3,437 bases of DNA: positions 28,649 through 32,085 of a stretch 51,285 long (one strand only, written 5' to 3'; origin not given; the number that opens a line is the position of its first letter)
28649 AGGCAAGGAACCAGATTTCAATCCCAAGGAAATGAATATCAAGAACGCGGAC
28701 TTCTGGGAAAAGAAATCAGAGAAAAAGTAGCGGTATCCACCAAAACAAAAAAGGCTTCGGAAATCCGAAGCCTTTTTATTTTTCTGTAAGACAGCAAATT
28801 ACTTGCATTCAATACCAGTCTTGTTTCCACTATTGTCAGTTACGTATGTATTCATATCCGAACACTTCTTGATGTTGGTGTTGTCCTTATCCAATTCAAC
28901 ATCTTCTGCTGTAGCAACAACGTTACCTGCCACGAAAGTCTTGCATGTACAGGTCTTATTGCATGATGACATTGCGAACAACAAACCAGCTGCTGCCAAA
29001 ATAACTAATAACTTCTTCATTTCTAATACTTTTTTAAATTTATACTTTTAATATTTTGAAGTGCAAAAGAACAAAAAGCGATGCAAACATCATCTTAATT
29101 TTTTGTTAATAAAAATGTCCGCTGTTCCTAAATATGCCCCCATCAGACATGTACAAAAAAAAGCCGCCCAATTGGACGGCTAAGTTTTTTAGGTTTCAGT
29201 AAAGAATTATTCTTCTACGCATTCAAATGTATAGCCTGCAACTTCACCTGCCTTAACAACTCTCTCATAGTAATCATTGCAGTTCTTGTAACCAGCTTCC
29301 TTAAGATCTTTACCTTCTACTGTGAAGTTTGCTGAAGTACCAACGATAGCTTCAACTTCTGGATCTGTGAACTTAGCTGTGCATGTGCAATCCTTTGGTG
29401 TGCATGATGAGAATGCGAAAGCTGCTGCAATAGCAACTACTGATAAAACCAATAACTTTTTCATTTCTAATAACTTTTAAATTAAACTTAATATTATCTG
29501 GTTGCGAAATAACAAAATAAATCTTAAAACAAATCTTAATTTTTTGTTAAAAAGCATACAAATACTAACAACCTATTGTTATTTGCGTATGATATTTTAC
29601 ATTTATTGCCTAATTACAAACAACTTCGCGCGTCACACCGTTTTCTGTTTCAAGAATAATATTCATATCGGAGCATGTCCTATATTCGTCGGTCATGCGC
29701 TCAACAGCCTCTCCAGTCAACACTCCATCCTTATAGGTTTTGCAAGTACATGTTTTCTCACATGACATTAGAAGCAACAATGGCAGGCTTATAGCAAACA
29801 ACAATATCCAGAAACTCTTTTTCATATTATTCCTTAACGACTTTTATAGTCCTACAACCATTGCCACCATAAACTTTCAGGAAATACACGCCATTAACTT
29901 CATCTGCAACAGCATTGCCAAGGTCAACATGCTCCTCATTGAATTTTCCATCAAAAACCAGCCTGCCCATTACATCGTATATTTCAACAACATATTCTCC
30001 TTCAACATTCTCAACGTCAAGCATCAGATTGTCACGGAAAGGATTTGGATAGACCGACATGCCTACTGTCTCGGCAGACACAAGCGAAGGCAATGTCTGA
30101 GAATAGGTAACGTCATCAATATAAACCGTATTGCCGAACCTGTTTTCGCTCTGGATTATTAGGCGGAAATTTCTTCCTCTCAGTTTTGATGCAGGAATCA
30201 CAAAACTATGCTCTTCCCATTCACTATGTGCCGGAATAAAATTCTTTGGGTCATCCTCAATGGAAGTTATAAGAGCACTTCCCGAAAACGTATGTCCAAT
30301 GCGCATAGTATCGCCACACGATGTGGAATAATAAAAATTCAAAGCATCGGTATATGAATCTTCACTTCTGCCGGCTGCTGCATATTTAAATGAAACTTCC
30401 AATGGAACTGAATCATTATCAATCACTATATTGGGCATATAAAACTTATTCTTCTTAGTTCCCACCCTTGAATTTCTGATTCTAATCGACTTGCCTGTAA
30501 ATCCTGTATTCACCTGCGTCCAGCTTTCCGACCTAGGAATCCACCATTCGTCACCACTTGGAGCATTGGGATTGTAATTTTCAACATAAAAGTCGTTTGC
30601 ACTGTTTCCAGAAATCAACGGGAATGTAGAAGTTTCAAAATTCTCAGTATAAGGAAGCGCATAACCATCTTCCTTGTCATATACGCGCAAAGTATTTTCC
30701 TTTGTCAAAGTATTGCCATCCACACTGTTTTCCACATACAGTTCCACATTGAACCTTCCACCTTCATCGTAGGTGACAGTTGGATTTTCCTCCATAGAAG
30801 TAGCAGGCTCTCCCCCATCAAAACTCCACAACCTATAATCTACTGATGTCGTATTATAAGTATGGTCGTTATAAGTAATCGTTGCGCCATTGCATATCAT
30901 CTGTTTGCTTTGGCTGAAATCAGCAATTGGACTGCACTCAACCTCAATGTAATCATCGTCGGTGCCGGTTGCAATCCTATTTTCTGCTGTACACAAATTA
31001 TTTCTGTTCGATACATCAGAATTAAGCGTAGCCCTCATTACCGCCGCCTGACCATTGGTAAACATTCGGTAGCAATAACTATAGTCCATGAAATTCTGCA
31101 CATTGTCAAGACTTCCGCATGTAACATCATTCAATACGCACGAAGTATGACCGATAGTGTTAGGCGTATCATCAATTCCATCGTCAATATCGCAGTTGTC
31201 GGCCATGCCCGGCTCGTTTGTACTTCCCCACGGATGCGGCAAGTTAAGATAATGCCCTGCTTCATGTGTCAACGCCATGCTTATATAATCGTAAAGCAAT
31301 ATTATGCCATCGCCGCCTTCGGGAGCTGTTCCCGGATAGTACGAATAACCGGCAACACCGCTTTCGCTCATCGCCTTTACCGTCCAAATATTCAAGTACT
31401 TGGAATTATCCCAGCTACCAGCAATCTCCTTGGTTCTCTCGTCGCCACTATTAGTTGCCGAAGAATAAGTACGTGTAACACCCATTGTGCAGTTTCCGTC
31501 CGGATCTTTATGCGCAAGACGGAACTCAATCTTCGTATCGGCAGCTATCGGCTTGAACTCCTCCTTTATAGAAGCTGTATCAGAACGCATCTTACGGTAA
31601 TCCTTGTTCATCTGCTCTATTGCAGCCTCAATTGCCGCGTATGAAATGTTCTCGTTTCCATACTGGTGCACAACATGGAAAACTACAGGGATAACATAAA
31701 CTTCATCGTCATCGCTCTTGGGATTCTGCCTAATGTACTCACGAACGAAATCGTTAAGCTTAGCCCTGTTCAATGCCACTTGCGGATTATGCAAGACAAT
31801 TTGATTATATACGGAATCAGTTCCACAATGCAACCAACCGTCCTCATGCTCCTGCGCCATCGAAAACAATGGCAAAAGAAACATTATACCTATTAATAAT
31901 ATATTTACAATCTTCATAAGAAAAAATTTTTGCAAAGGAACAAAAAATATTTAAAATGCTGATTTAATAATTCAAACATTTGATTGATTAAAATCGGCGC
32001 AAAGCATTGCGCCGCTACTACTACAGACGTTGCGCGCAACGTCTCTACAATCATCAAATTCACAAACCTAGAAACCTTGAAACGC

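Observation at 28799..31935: T9SS M43 metalloprotease followed by three paralogous cysteine-framework mini-lipoproteins: candidate protease/inhibitor module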

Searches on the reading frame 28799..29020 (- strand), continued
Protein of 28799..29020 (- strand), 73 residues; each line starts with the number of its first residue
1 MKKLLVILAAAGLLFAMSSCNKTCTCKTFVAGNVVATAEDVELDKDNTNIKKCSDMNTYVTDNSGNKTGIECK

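Call 81: search_protein_families(library=phrogs, proteins=[window:28799-29020:-, L001:5665-5907:+], max_evalue=1)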
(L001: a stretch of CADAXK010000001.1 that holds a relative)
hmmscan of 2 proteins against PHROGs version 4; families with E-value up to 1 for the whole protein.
window:28799-29020:- (73 aa): 5 families
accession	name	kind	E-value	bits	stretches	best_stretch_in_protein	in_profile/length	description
phrog_5474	-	unknown function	0.013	16.8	1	1-63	1-63/121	-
phrog_20608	-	unknown function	0.054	14.4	1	1-22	1-26/46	-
phrog_1119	-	moron, auxiliary metabolic gene and host takeover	0.15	13.5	1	1-38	1-38/78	Cor superinfection exclusion protein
phrog_32615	-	unknown function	0.16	13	1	26-55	14-43/58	-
phrog_23484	-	unknown function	0.29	12.2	1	1-38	1-37/106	-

L001:5665-5907:+ (81 aa): 1 family
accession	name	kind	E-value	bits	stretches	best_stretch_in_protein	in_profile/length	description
phrog_19098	-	unknown function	0.11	13.6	1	2-30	10-38/54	-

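Call 83: fold_search(model_id=the predicted structure, library=viral)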
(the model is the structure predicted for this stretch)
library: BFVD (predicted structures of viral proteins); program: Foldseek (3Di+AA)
matches with E <= 10: 98; with E <= 0.001: 0
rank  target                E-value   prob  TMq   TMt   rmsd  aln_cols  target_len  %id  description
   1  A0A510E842            1.1e+00  0.16  0.35  0.30  12.8        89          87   13  (no name in the UniProt tables at hand)
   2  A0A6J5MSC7            1.5e+00  0.10  0.29  0.27   9.4        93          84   19  Lipoprotein [uncultured Caudovirales phage]
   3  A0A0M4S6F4            1.8e+00  0.07  0.28  0.22  11.1        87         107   20  Uncharacterized protein [Streptococcus phage A25]
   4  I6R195                2.0e+00  0.12  0.32  0.31   9.9        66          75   14  (no name in the UniProt tables at hand)
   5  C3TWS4                2.3e+00  0.08  0.22  0.21   9.3        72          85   12  Uncharacterized protein [Euproctis pseudoconspersa nucleopolyhedrovirus]
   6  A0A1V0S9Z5            2.3e+00  0.06  0.20  0.06  12.6        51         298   18  Uncharacterized protein [Catovirus CTV1]
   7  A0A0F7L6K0            3.0e+00  0.09  0.27  0.26   5.8        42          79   19  Uncharacterized protein [uncultured marine virus]
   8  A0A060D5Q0            3.0e+00  0.07  0.30  0.11   7.9        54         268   15  DUF6378 domain-containing protein [Salmonella phage 9NA]
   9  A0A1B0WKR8            3.0e+00  0.03  0.22  0.07   7.5        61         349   23  Putative DNA polymerase [Flavobacterium phage Fpv1]
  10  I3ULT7                3.4e+00  0.04  0.24  0.19  14.1       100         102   16  Uncharacterized protein [Synechococcus phage S-CBP3]
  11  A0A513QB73            3.6e+00  0.11  0.26  0.12   3.8        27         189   15  VP6 (Fragment) [Porcine rotavirus B]
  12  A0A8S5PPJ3            3.6e+00  0.08  0.27  0.18   7.2        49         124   20  Uncharacterized protein [Siphoviridae sp. ct8NQ14]
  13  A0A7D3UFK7            3.6e+00  0.04  0.20  0.12  10.6        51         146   22  (no name in the UniProt tables at hand)
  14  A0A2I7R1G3            4.1e+00  0.06  0.31  0.28  11.6        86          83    9  (no name in the UniProt tables at hand)
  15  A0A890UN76            4.3e+00  0.16  0.32  0.32   1.9        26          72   23  Uncharacterized protein [Microbacterium phage Shocker]
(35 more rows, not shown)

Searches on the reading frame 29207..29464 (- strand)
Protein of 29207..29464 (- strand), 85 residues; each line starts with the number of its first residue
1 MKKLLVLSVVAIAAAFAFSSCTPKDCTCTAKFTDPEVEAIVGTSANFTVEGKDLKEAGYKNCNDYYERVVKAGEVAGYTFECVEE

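Call 3: search_protein_families(library=pfam, proteins=[window:29207-29464:-], max_evalue=1)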
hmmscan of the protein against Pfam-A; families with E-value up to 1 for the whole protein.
window:29207-29464:- (85 aa): 0 families

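Call 4: search_protein_families(library=ncbifam, proteins=[window:29207-29464:-], max_evalue=1)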
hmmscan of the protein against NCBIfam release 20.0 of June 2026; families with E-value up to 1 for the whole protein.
window:29207-29464:- (85 aa): 6 families
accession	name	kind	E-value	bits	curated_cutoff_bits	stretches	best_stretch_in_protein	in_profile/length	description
NF050142.1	PG1828_fam_lipo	equivalog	0.00055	20.6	50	1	1-41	1-41/59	PG1828 family lipoprotein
NF040843.1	SE2200_fam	equivalog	0.018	15.2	30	1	1-18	1-18/33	SE2200 family small protein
NF053838.1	hit_Bd0108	equivalog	0.022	15.3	40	1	1-36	1-37/94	predatory lifecycle switch protein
TIGR04207.1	halo_sig_pep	domain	0.043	13.5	24.6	1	4-17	10-23/30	surface glycoprotein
NF041840.1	rnfG_Methano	equivalog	0.11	12.1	230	1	2-81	13-93/189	Rnf electron transport complex subunit RnfG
NF053526.1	Myco_lipo_LppK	equivalog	0.14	12.1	125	1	4-44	6-46/167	lipoprotein LppK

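Call 80: search_protein_families(library=padloc, proteins=[window:29207-29464:-], max_evalue=1)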
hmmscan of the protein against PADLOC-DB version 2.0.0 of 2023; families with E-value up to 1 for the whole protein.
window:29207-29464:- (85 aa): 0 families

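Call 81: search_protein_families(library=phrogs, proteins=[window:29207-29464:-], max_evalue=1)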
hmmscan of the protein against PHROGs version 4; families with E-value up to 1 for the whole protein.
window:29207-29464:- (85 aa): 7 families
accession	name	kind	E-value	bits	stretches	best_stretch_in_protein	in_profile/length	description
phrog_542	-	unknown function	0.0015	20.1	1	1-41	1-40/97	-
phrog_34093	-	unknown function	0.0081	17.2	1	37-71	9-43/63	-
phrog_5101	-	unknown function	0.049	15.1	1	1-31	1-31/107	-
phrog_1119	-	moron, auxiliary metabolic gene and host takeover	0.085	14.3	1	1-51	1-49/78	Cor superinfection exclusion protein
phrog_20612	-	unknown function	0.13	13.4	1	1-55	1-50/147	-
phrog_902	-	unknown function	0.15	13.5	1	3-66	6-56/118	-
phrog_14168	-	DNA, RNA and nucleotide metabolism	0.28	11.8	1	1-71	1-63/235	nuclease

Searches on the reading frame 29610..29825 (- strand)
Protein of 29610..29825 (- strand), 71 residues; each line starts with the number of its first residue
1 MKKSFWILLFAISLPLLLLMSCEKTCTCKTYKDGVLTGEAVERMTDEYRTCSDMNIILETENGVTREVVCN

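Call 3: search_protein_families(library=pfam, proteins=[window:29610-29825:-], max_evalue=1)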
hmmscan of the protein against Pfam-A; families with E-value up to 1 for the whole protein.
window:29610-29825:- (71 aa): 2 families
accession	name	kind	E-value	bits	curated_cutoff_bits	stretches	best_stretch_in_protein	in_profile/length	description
PF13899.12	Thioredoxin_7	-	0.082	13.5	27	1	15-51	19-56/83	Thioredoxin-like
PF24226.1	DUF7442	-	0.13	12.6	23.8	1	8-54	30-70/79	Phage membrane protein Family of unknown function (DUF7442)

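Call 4: search_protein_families(library=ncbifam, proteins=[window:29610-29825:-], max_evalue=1)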
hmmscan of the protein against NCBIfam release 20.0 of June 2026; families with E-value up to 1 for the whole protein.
window:29610-29825:- (71 aa): 2 families
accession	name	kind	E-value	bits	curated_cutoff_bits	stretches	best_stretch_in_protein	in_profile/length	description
NF045961.1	MAG5150_fam_LP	equivalog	0.12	11.8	80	1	1-30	1-33/331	MAG5150 family histidine triad lipoprotein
NF053689.1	BamJ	equivalog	0.14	12.4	100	1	1-34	1-35/184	BamJ family beta-barrel-assembly machinery protein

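Call 80: search_protein_families(library=padloc, proteins=[window:29610-29825:-], max_evalue=1)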
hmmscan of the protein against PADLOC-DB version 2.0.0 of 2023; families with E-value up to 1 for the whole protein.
window:29610-29825:- (71 aa): 0 families

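Call 81: search_protein_families(library=phrogs, proteins=[window:29610-29825:-], max_evalue=1)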
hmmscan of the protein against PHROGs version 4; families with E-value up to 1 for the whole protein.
window:29610-29825:- (71 aa): 1 family
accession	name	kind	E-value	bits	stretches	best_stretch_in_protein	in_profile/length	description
phrog_35522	-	unknown function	0.077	14.3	1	4-20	4-20/36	-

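Call 96: predict_structure(alignment_id=A9)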
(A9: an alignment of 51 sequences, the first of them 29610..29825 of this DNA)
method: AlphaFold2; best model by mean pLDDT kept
length: 71 residues; sequences in the alignment: 51
mean_pLDDT: 77.9   pTM: 0.53
mean pLDDT of the five models: 77.9, 77.2, 76.9, 76.4, 75.5
residues with pLDDT >= 90: 26; 70-90: 22; 50-70: 20; < 50: 3
segments of 3 or more residues with pLDDT < 50: 1-3
pLDDT, mean of each block of 10 residues (from residue 1): 50 52 82 93 86 90 90 88
secondary structure, 60 per line:
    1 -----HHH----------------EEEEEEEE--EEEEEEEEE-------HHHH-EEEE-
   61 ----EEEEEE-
elements in order: E25-32 E35-43 H51-54 E56-59 E65-70

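Call 100: fold_search(model_id=the predicted structure, library=pdb)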
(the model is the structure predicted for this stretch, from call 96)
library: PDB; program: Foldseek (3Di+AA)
matches with E <= 10: 512; with E <= 0.001: 0
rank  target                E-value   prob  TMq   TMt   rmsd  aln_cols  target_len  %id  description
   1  4qq2_C                4.8e-01  0.77  0.35  0.20   7.2        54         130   15  Crystal structure of C1QL1 (released 2015-04-15)
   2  4qpy_A                5.0e-01  0.75  0.33  0.20   6.4        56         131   14  Crystal structure of C1QL2 (released 2015-04-15)
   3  5xpv_A                5.0e-01  0.12  0.17  0.12  12.3        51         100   18  Structure of the V domain of amphioxus IgVJ-C2 (released 2018-04-18)
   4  9lkk_D                5.3e-01  0.72  0.34  0.20   7.2        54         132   15  Crystal structure of C1ql1-gC1q hexamer (released 2025-12-17)
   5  4qpy_B                6.3e-01  0.69  0.34  0.20   6.3        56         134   14  Crystal structure of C1QL2 (released 2015-04-15)
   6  9lkk_C                6.3e-01  0.66  0.34  0.20   7.2        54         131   15  Crystal structure of C1ql1-gC1q hexamer (released 2025-12-17)
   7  6l9f_A                7.5e-01  0.10  0.18  0.08  11.6        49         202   20  Crystal structure of TEAD4 in complex with a novel FAM181A peptide (released 2019-12-11)
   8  4ht1_T                8.0e-01  0.60  0.33  0.19   6.2        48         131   19  Human TWEAK in complex with the Fab fragment of a neutralizing antibody (released 2013-06-12)
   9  3jua_A                8.0e-01  0.28  0.23  0.09  11.3        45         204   22  Structural basis of YAP recognition by TEAD4 in the Hippo pathway (released 2010-02-23)
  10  5xpw                  8.0e-01  0.10  0.17  0.07  12.3        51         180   18  Structure of amphioxus IgVJ-C2 molecule (released 2018-04-18)
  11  3jua_E                8.5e-01  0.28  0.23  0.08  11.3        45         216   22  Structural basis of YAP recognition by TEAD4 in the Hippo pathway (released 2010-02-23)
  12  7typ_B                9.0e-01  0.30  0.24  0.09  11.4        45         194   20  TEAD2 bound to GNE-7883 (released 2023-05-03)
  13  7cnl_C                9.0e-01  0.30  0.24  0.09  11.4        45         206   18  Crystal structure of TEAD3 in complex with VT105 (released 2021-04-28)
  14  7oyj_B                9.0e-01  0.25  0.24  0.09  11.9        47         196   19  Crystal structure of hTEAD2 in complex with fragment at the interface 2 (released 2022-05-25)
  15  7cmm_C                1.0e+00  0.08  0.17  0.08  12.0        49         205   22  Crystal structure of TEAD1-YBD in complex with K-975 (released 2021-02-03)
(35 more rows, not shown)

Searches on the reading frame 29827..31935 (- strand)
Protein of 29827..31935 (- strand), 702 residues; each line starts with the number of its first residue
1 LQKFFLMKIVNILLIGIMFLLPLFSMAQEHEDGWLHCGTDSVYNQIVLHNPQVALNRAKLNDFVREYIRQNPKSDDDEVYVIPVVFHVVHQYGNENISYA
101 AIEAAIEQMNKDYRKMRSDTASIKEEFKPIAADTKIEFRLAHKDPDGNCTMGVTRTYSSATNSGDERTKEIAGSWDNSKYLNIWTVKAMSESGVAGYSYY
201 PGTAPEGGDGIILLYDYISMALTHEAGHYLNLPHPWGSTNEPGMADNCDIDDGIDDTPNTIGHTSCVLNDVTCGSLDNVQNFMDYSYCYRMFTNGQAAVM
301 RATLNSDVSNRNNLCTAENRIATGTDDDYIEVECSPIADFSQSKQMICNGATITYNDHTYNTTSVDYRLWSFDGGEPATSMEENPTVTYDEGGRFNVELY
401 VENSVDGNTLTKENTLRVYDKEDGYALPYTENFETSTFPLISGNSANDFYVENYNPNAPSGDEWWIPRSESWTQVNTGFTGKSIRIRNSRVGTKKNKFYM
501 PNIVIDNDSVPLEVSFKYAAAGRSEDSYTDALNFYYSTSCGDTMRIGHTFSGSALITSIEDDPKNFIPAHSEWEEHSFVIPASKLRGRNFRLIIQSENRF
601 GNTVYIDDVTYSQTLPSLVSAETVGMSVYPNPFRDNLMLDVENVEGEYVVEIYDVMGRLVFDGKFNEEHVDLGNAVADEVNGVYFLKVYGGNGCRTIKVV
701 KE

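Call 3: search_protein_families(library=pfam, proteins=[window:29827-31935:-], max_evalue=1)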
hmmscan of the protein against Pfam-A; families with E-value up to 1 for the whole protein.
window:29827-31935:- (702 aa): 6 families
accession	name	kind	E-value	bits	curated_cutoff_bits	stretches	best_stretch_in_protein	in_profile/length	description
PF05572.19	Peptidase_M43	-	1.2e-17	64.7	23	1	173-304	10-151/152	Pregnancy-associated plasma protein-A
PF18962.6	Por_Secre_tail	-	6.7e-09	36.4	27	1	628-696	1-70/75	Secretion system C-terminal sorting domain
PF18911.6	PKD_4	-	1.2e-06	28.9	27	1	335-418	3-85/85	PKD domain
PF00801.26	PKD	-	5.1e-05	23.6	23.5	1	342-413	6-77/80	PKD domain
PF13688.12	Reprolysin_5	-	0.00081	20.1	27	1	103-248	26-169/196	Metallo-peptidase family M12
PF21927.1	McpB_HAMP_2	-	0.23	12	27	0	23-35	11-23/49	Methyl-accepting chemotaxis protein McpB, second HAMP domain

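Call 4: search_protein_families(library=ncbifam, proteins=[window:29827-31935:-], max_evalue=1)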
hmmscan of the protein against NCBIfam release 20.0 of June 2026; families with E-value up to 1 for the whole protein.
window:29827-31935:- (702 aa): 4 families
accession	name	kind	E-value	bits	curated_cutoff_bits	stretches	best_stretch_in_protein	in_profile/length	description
TIGR03952.1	metzin_BF0631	equivalog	4.6e-15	55.5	208.1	3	70-203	36-173/351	zinc-dependent metalloproteinase lipoprotein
TIGR04183.1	Por_Secre_tail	domain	1.1e-11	44.5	23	1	628-702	1-72/72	T9SS type A sorting domain-containing protein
NF038128.1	choice_anch_J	domain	0.00049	20.3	30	1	448-611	15-162/162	choice-of-anchor J domain-containing protein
NF033708.1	T9SS_Cterm_ChiA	domain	0.07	13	40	1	650-700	4-53/55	T9SS sorting signal type C domain-containing protein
